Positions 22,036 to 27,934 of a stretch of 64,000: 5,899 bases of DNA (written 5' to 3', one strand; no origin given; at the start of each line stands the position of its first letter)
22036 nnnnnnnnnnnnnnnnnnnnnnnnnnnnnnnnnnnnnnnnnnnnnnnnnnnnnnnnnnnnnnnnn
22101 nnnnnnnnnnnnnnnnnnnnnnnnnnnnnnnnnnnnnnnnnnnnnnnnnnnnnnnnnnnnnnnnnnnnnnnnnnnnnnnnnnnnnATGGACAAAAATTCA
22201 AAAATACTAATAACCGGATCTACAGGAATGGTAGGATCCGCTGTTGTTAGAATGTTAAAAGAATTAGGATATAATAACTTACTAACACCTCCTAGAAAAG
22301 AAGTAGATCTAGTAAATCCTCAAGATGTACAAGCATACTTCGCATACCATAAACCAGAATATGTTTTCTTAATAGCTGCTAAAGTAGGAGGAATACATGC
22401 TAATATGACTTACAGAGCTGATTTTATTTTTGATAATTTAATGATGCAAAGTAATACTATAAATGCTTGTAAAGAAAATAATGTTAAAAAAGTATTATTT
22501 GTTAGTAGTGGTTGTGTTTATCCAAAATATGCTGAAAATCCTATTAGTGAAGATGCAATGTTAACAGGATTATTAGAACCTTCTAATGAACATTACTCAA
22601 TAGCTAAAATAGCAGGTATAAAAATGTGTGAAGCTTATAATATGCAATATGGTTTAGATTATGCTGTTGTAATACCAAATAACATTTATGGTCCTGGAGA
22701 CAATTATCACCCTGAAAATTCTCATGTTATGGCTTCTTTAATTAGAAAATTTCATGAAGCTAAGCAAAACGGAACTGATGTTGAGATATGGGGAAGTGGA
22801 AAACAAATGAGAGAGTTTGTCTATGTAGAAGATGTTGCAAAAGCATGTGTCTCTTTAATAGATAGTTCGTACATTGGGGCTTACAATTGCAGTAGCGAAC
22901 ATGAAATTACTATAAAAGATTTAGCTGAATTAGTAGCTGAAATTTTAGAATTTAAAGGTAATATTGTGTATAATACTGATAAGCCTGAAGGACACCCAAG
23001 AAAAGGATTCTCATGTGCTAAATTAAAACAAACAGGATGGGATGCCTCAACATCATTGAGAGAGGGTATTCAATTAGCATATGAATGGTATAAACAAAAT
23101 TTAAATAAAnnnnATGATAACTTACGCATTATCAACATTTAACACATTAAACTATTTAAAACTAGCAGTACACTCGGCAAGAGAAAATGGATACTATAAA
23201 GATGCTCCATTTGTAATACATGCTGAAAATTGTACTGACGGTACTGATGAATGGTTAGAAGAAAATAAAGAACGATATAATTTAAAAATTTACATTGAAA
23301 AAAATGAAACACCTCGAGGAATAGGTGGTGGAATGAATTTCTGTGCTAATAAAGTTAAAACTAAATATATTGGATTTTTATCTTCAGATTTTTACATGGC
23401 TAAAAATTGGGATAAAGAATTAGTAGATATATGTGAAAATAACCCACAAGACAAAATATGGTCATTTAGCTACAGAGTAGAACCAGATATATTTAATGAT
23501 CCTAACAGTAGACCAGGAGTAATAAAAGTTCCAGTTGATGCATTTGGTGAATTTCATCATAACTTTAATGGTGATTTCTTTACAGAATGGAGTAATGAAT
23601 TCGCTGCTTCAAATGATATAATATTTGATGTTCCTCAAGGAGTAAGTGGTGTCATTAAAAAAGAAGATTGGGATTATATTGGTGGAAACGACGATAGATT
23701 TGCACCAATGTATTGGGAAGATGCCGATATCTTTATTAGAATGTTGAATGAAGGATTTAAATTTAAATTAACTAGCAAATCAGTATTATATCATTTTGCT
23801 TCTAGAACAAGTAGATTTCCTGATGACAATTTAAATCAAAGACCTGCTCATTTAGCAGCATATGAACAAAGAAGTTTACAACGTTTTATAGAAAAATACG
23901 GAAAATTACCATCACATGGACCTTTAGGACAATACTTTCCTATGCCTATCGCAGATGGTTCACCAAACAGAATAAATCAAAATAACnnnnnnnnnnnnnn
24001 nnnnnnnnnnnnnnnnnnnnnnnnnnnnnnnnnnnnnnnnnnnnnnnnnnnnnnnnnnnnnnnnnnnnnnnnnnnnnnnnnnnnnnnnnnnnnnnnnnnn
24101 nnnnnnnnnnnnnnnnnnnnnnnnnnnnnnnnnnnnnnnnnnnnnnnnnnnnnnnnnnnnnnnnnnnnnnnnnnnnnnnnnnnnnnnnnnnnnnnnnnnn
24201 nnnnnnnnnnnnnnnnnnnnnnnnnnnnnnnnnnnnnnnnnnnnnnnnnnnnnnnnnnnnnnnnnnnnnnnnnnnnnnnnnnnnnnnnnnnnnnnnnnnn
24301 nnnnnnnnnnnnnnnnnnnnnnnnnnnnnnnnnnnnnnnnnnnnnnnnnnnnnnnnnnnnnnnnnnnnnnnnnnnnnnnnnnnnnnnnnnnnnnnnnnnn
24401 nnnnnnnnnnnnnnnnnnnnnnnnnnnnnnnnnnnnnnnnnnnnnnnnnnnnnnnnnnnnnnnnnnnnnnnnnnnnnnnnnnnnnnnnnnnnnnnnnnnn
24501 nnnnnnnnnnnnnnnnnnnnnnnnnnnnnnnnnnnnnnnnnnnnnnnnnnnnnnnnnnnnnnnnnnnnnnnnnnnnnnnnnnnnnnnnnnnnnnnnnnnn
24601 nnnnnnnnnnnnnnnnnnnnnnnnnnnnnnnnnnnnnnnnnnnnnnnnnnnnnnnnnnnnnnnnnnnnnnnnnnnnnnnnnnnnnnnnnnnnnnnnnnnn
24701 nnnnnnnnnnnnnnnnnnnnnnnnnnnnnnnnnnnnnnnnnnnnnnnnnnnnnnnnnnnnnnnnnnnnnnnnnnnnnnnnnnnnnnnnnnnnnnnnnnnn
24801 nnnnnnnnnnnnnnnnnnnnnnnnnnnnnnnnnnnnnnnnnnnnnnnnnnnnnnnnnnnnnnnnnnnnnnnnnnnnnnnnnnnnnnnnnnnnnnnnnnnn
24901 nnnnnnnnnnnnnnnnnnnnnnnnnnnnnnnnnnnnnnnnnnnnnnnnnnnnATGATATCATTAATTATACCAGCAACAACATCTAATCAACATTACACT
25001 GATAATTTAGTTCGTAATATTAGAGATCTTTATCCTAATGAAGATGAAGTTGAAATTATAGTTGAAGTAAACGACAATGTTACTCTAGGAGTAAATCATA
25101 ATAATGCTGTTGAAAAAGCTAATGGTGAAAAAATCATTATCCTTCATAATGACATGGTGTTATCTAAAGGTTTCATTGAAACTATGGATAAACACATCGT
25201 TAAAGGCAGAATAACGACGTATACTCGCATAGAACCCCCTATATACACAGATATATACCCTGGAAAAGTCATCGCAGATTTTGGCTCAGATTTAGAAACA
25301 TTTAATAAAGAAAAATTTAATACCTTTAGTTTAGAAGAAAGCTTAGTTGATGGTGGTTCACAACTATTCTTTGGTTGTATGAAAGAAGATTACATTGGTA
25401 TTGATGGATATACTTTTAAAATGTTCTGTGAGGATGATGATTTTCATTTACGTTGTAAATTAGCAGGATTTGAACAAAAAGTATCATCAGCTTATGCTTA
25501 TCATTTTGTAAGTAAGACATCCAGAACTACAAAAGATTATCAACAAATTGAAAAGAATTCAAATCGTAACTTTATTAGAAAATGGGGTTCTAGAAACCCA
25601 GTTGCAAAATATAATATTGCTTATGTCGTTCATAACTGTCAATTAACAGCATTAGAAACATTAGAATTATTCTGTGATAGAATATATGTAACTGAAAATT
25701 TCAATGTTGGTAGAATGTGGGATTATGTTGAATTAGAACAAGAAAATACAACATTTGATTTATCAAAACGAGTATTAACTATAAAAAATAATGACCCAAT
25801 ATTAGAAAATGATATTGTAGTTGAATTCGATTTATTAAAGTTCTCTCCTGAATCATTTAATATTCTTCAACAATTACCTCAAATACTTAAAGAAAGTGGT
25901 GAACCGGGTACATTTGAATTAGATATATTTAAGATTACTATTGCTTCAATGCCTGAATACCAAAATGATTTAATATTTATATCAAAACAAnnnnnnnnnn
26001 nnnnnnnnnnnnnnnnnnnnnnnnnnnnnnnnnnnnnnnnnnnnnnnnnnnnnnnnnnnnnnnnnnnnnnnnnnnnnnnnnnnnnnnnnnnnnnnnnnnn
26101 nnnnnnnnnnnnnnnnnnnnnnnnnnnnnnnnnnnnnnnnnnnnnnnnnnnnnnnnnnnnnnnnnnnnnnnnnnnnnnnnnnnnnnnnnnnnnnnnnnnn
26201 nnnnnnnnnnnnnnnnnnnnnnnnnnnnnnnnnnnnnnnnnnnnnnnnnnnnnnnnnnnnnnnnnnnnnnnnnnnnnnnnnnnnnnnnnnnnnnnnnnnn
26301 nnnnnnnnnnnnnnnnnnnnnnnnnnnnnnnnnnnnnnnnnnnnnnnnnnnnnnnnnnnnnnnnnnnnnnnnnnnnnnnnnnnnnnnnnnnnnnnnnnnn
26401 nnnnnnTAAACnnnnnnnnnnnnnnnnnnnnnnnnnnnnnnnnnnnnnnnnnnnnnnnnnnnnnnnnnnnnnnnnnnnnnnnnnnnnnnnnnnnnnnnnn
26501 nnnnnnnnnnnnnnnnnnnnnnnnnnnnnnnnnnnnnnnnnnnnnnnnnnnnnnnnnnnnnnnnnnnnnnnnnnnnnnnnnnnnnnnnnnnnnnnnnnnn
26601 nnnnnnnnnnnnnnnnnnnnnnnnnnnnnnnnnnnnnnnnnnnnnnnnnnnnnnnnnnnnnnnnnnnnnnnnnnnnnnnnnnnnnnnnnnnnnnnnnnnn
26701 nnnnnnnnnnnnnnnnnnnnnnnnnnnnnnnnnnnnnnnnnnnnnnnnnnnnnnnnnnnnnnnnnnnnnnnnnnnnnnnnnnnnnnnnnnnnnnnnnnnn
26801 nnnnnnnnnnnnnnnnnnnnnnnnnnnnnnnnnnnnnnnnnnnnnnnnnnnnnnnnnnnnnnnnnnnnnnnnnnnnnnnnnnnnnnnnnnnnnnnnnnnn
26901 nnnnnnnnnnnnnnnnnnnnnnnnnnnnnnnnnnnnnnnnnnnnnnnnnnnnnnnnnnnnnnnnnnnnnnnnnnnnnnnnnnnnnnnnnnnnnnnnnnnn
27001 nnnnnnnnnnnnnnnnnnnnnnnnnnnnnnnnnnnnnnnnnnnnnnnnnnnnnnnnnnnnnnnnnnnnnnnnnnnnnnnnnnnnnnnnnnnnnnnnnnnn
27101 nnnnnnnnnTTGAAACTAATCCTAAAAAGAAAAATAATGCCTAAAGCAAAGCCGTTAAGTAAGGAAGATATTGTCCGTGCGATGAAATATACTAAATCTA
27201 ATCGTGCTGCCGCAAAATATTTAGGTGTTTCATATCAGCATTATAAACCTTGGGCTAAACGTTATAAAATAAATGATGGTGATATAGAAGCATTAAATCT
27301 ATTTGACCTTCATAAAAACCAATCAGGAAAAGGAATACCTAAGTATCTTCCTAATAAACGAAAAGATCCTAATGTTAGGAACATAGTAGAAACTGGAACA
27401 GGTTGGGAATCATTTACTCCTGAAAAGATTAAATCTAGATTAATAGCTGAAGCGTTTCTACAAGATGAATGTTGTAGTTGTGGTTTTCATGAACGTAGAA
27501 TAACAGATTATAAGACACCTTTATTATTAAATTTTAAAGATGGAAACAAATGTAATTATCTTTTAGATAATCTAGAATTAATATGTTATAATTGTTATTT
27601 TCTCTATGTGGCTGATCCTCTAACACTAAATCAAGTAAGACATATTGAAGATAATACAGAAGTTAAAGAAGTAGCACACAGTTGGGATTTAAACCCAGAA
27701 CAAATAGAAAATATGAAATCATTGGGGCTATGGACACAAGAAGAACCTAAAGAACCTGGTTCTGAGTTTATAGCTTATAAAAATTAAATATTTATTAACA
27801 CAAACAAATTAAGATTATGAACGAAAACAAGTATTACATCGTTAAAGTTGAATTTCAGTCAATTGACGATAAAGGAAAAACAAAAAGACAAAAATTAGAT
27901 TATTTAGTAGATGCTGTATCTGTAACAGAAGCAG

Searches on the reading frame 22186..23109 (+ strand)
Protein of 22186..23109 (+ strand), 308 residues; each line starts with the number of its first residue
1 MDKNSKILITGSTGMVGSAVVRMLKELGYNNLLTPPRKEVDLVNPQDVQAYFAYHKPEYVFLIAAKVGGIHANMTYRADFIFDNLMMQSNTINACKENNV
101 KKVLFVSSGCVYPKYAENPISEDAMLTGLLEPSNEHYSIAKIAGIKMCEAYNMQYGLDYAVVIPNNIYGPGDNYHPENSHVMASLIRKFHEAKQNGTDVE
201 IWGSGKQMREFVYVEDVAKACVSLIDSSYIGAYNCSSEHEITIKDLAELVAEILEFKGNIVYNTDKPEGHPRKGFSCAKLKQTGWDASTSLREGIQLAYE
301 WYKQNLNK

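Call 3: search_protein_families(library=pfam, proteins=[window:22186-23109:+], max_evalue=0.01)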
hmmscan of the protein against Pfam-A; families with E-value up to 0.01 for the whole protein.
window:22186-23109:+ (308 aa): 8 families
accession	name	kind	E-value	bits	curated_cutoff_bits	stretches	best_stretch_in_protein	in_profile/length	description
PF01370.27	Epimerase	-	3e-62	210.6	20.9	1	7-227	1-227/240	NAD dependent epimerase/dehydratase family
PF16363.11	GDP_Man_Dehyd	-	1e-20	74.9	27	1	39-255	58-267/332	GDP-mannose 4,6 dehydratase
PF04321.23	RmlD_sub_bind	-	8.7e-12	45.1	27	1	6-269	2-249/287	RmlD substrate binding domain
PF13460.12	NAD_binding_10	-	5.5e-07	30.1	27.2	1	39-166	45-145/184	NAD(P)H-binding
PF01073.25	3Beta_HSD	-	1.9e-06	27.6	22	1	70-222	79-226/280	3-beta hydroxysteroid dehydrogenase/isomerase family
PF02719.21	Polysacc_synt_2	-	2.5e-05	24.1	20.2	1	41-108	62-128/293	Polysaccharide biosynthesis protein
PF07993.18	NAD_binding_4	-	4.7e-05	23.1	20.1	1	80-217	108-254/258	Male sterility protein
PF05368.20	NmrA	-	0.0069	16.5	27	0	4-29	2-27/298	NmrA-like family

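Call 4: search_protein_families(library=ncbifam, proteins=[window:22186-23109:+], max_evalue=0.001)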
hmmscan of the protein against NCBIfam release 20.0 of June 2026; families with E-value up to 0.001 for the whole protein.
window:22186-23109:+ (308 aa): 20 families
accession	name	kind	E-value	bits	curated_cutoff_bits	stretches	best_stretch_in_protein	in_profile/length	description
NF047922.1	GDPFucSynFcl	equivalog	1e-117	393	500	1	4-306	2-305/308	GDP-L-fucose synthase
TIGR01181.1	dTDP_gluc_dehyt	equivalog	4.6e-29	101.5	365.1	1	40-305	57-314/321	dTDP-glucose 4,6-dehydratase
TIGR04180.1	EDH_00030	hypoth_equivalog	6.1e-21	74.7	475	1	55-265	69-267/297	NAD-dependent 4,6-dehydratase LegB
TIGR02197.1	heptose_epim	equivalog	5.9e-19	68.4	274.6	1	7-303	1-314/316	ADP-glyceromanno-heptose 6-epimerase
TIGR01179.1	galE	equivalog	1e-18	67.3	262.3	1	40-307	54-330/332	UDP-glucose 4-epimerase GalE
NF007490.0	PRK10084.1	subfamily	1.2e-18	67.2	649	1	39-306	56-338/361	dTDP-glucose 4,6-dehydratase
NF007582.0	PRK10217.1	equivalog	7e-13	48.4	698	1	39-305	57-334/355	dTDP-glucose 4,6-dehydratase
NF008360.0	PRK11150.1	equivalog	2.4e-10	40.1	452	1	7-254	2-254/310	ADP-glyceromanno-heptose 6-epimerase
NF042422.1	oxyalk_red_OleD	equivalog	2.2e-09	37.2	580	1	6-234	2-224/329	2-alkyl-3-oxoalkanoate reductase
TIGR01214.1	rmlD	equivalog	1.8e-08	33.9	224.05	1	6-258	1-230/285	dTDP-4-dehydrorhamnose reductase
TIGR03466.1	HpnA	hypoth_equivalog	5.3e-08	32.1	367.65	1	6-188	2-192/327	hopanoid-associated sugar epimerase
NF008872.0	PRK11908.1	equivalog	1.6e-07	30.7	294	1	99-252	109-269/349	bifunctional UDP-4-keto-pentose/UDP-xylose synthase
TIGR01777.1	yfcH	hypoth_equivalog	2.3e-07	30.7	207.35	0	202-254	188-241/292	TIGR01777 family oxidoreductase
NF042423.1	oxyalk_red_Shew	equivalog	3.2e-07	29.7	580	1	3-174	7-181/331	2-alkyl-3-oxoalkanoate reductase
NF050030.1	thlkprotThyD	equivalog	1.8e-05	24.1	400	0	203-255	198-251/305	thylakoid membrane protein ThyD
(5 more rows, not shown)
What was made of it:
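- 22186..23112 (+): GDP-L-fucose synthase-like SDR (Fcl). Same operon; a link to the dehydrase is not established. NF047922 393 bits, below its cutoff of 500 (call 4).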

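Call 45: search_solved_structures(query=window:22186-23109:+, max_evalue=1e-10, show_alignments=1)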
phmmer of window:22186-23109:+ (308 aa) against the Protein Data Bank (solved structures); distinct sequences matched with E-value up to 1e-10: 55.
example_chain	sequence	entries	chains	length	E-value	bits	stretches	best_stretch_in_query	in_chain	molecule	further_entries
1bws_A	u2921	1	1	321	6.1e-91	308.4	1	5-306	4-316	PROTEIN (GDP-4-KETO-6-DEOXY-D-MANNOSE EPIMERASE/REDUCTASE)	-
1bsv_A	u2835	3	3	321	2.2e-90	306.5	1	5-306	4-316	PROTEIN (GDP-FUCOSE SYNTHETASE) | GDP-FUCOSE SYNTHETASE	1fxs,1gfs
1e6u_A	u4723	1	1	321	1.6e-89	303.7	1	5-306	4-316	GDP-FUCOSE SYNTHETASE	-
1e7s_A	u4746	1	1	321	2.6e-89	303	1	5-306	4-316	GDP-FUCOSE SYNTHETASE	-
1e7q_A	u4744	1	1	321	3e-89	302.8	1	5-306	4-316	GDP-FUCOSE SYNTHETASE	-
1e7r_A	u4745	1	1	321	1.8e-88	300.3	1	5-306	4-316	GDP-FUCOSE SYNTHETASE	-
7anh_A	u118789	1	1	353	6e-80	272.3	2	1-193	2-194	GDP-L-fucose synthase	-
7ll6_A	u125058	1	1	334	2.6e-75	257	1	5-303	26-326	GDP-L-fucose synthase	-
8du0_A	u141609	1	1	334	2.6e-75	257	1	5-303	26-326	GDP-L-fucose synthase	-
8ewu_A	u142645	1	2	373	3e-71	243.7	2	1-192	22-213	GDP-L-fucose synthase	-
7cxt_A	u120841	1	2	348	7.3e-67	229.3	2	1-194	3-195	GDP-L-fucose synthase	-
7m13_A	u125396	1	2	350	7.5e-67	229.3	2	1-194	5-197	GDP-L-fucose synthase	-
7anc_A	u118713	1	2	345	1.2e-66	228.6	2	1-194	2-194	GDP-L-fucose synthase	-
4b8w_A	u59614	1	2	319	1e-46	163.2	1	5-305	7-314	GDP-L-FUCOSE SYNTHASE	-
4b8z_A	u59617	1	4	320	1e-46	163.2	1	5-305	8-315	GDP-L-FUCOSE SYNTHASE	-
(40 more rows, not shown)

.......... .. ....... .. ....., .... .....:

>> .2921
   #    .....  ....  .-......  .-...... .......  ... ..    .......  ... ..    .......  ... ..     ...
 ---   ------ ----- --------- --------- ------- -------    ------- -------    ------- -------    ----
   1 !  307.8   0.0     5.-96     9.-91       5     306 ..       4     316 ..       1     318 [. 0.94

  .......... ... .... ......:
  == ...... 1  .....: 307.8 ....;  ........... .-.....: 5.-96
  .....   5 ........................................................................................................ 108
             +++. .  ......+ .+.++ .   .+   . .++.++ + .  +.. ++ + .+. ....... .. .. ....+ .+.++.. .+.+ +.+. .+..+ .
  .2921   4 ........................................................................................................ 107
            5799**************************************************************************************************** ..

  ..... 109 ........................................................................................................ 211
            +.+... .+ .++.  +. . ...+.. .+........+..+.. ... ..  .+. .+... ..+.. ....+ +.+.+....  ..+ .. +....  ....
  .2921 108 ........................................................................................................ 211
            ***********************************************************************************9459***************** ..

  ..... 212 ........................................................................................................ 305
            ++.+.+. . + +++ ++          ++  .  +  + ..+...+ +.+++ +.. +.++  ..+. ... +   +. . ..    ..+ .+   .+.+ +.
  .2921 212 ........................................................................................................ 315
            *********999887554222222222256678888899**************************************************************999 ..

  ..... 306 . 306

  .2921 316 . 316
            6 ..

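Call 71: search_protein_families(library=phrogs, proteins=[window:22186-23109:+], max_evalue=0.00001)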
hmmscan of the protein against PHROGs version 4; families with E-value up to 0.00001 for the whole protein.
window:22186-23109:+ (308 aa): 1 family
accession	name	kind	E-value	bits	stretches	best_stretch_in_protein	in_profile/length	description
phrog_540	-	DNA, RNA and nucleotide metabolism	1.6e-81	275.8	1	1-306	289-598/715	nucleotide-sugar epimerase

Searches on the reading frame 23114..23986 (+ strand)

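Call 3: search_protein_families(library=pfam, proteins=[window:23114-23986:+], max_evalue=0.01)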
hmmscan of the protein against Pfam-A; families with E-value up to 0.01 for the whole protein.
window:23114-23986:+ (291 aa): 3 families
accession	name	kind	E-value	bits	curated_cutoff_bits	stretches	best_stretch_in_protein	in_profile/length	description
PF00535.33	Glycos_transf_2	-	1.6e-13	51.4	23.3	1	7-133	5-129/168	Glycosyl transferase family 2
PF10111.15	Glyco_tranf_2_2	-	1e-06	28.9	27.3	1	167-228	156-217/276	Glycosyltransferase like family 2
PF13641.12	Glyco_tranf_2_3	-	0.0042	17.6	27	0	8-92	9-96/230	Glycosyltransferase like family 2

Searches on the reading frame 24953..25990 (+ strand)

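Call 14: search_protein_families(library=pfam, proteins=[window:24953-25990:+], max_evalue=0.01)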
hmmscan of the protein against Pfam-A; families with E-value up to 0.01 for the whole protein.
window:24953-25990:+ (346 aa): 1 family
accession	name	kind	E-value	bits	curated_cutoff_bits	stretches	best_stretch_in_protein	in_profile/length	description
PF00535.33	Glycos_transf_2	-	4.2e-05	24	23.3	1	16-86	38-108/168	Glycosyl transferase family 2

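Call 71: search_protein_families(library=phrogs, proteins=[window:24953-25990:+], max_evalue=0.00001)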
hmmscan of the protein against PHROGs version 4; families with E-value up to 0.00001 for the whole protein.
window:24953-25990:+ (346 aa): 0 families

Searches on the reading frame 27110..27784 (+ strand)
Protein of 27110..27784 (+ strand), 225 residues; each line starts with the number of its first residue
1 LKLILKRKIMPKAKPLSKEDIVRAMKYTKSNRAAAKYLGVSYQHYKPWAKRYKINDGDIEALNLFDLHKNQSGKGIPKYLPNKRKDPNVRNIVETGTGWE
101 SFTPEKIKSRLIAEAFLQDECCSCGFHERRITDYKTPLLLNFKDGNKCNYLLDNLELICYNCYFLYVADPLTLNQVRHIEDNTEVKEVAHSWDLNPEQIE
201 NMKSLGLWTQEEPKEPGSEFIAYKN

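Call 14: search_protein_families(library=pfam, proteins=[window:27110-27784:+], max_evalue=0.01)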
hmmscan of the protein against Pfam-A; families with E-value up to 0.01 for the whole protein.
window:27110-27784:+ (225 aa): 1 family
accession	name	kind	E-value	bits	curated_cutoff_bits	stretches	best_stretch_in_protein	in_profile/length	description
PF01527.26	HTH_Tnp_1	-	0.00054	20.6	24.1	0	18-57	12-49/75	Transposase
